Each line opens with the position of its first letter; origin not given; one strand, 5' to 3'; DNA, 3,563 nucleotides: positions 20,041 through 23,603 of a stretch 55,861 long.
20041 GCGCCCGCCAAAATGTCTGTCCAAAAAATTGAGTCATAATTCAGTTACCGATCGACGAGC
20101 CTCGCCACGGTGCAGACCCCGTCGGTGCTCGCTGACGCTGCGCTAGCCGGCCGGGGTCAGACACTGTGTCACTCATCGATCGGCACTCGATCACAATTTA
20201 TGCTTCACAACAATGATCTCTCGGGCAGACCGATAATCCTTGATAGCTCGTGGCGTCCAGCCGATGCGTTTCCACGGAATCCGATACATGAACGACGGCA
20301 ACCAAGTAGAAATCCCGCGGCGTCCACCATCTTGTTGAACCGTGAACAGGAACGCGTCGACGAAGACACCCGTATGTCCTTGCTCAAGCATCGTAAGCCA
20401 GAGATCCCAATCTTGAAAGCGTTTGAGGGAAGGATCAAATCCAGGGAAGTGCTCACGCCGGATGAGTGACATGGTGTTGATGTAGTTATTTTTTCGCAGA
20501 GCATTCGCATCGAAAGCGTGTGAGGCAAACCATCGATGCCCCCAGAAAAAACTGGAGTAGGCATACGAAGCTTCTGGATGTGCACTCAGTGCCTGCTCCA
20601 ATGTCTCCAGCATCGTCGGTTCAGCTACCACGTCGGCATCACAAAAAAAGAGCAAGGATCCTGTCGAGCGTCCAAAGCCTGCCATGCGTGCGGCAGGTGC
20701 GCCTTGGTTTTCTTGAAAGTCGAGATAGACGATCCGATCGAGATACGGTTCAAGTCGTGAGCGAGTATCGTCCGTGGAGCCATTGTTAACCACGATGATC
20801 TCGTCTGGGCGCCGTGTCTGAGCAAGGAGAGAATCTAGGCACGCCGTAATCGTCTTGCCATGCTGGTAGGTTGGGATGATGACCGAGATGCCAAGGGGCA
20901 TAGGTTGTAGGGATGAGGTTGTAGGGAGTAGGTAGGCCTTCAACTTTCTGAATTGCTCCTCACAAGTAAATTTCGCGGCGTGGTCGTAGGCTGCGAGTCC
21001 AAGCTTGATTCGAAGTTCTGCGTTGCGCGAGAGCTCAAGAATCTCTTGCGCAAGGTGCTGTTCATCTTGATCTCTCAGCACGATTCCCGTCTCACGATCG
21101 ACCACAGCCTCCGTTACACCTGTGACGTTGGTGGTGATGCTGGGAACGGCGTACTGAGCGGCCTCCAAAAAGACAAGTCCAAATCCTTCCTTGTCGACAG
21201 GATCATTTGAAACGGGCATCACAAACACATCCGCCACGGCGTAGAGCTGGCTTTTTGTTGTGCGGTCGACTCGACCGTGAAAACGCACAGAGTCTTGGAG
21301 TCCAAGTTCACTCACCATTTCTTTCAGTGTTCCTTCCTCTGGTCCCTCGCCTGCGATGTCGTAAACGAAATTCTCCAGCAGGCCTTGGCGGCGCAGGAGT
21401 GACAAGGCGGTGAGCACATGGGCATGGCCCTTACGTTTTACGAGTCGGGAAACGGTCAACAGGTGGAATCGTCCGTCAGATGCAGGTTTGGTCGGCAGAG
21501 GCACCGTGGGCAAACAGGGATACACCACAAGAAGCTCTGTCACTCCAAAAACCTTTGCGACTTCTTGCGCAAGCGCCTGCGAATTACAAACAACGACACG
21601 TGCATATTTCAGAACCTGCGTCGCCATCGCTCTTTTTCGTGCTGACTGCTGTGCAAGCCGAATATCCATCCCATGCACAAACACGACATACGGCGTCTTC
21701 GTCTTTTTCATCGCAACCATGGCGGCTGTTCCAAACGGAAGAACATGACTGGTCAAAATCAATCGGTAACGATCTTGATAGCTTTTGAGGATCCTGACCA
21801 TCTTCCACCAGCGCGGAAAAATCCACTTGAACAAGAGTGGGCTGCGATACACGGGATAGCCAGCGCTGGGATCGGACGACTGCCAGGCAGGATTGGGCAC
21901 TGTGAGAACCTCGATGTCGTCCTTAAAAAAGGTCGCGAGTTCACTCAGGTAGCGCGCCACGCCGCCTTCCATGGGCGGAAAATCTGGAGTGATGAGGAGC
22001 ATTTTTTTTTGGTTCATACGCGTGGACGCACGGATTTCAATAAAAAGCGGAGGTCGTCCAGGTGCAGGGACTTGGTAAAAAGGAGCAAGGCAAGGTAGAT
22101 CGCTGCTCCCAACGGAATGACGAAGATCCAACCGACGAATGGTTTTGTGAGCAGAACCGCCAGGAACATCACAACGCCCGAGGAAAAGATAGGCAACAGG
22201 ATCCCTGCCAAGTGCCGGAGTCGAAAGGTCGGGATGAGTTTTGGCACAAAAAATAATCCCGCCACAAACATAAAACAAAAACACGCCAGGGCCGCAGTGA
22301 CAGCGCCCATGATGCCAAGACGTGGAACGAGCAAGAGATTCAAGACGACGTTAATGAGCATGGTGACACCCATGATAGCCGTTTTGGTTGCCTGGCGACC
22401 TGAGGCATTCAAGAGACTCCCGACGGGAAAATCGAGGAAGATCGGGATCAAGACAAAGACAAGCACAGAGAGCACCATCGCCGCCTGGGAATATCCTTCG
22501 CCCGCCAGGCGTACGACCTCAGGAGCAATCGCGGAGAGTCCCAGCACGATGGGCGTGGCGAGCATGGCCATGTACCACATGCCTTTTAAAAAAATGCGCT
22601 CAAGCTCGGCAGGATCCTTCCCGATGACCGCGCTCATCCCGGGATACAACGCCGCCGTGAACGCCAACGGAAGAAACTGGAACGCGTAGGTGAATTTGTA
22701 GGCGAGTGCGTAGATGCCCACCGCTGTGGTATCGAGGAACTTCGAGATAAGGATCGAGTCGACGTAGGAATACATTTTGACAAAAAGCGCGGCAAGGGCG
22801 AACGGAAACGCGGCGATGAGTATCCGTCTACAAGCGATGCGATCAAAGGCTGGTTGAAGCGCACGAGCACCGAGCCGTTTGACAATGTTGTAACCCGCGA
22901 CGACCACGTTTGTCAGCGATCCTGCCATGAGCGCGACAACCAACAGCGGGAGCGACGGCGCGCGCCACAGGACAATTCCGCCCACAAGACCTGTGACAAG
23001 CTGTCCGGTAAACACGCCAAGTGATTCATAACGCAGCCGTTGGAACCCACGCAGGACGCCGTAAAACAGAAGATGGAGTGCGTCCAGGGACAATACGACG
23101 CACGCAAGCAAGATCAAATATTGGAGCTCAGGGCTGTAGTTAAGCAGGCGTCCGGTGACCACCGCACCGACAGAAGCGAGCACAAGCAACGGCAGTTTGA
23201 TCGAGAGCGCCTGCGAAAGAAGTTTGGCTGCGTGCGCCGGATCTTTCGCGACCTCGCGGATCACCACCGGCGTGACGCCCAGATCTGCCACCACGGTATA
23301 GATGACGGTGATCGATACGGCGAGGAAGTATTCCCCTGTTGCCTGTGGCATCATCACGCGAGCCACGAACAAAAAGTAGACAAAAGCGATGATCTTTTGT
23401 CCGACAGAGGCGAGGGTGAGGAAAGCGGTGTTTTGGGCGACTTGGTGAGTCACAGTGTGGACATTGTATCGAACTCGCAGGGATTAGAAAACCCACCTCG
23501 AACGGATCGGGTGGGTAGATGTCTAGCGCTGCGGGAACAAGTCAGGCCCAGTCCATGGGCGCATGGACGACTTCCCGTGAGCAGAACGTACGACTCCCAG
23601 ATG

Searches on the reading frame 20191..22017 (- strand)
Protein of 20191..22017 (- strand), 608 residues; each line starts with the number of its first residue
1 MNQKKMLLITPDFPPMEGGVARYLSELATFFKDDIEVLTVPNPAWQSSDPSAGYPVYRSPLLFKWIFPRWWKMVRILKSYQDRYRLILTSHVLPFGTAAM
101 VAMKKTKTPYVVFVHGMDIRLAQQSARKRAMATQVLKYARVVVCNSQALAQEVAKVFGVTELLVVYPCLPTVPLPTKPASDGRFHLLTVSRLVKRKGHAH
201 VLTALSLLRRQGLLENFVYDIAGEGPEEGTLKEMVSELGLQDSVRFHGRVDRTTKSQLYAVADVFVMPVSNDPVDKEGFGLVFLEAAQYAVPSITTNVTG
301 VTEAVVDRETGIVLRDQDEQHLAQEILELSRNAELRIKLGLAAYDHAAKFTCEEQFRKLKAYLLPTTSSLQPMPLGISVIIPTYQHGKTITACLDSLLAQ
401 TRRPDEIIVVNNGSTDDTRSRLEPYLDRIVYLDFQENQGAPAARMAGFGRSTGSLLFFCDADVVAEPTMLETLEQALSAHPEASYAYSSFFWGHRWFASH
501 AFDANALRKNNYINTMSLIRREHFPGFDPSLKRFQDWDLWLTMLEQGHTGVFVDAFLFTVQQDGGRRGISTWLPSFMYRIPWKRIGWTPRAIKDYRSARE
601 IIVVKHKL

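Call 73: search_protein_families(library=pfam, proteins=[window:20191-22017:-], max_evalue=0.001)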
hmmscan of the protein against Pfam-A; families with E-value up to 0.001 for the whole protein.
window:20191-22017:- (608 aa): 8 families
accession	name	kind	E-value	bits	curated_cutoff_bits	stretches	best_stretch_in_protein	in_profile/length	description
PF00534.26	Glycos_transf_1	-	2e-36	125.5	26.4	1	181-344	13-170/172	Glycosyl transferases group 1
PF00535.33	Glycos_transf_2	-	1.3e-29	103.7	23.3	1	378-490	1-116/168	Glycosyl transferase family 2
PF13692.12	Glyco_trans_1_4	-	3.1e-29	102.5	27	1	184-331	2-141/142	Glycosyl transferases group 1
PF13439.12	Glyco_transf_4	-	5.1e-17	62.8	28.5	1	18-167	2-164/170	Glycosyltransferase Family 4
PF13579.12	Glyco_trans_4_4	-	4e-13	50.4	29.7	1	18-165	1-154/158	Glycosyl transferase 4-like domain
PF13641.12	Glyco_tranf_2_3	-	7.5e-12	46.2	27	1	377-550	3-201/230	Glycosyltransferase like family 2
PF20706.3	GT4-conflict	-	4e-10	39.7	26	1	120-314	128-324/385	Family 4 Glycosyltransferase in conflict systems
PF10111.15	Glyco_tranf_2_2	-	1.8e-08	34.7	27.3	1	378-490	1-124/276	Glycosyltransferase like family 2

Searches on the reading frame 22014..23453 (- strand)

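Call 73: search_protein_families(library=pfam, proteins=[window:22014-23453:-], max_evalue=0.001)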
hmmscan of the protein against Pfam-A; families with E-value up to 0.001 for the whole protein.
window:22014-23453:- (479 aa): 3 families
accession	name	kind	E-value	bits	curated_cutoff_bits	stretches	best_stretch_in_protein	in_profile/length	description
PF01943.22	Polysacc_synt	-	1.9e-29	103.4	28.2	1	5-274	1-271/274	Polysaccharide biosynthesis protein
PF13440.11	Polysacc_synt_3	-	4.3e-15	56.1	23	1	30-316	2-282/293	Polysaccharide biosynthesis protein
PF01554.23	MatE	-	3.5e-10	40.2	24.9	1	217-373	1-160/161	MatE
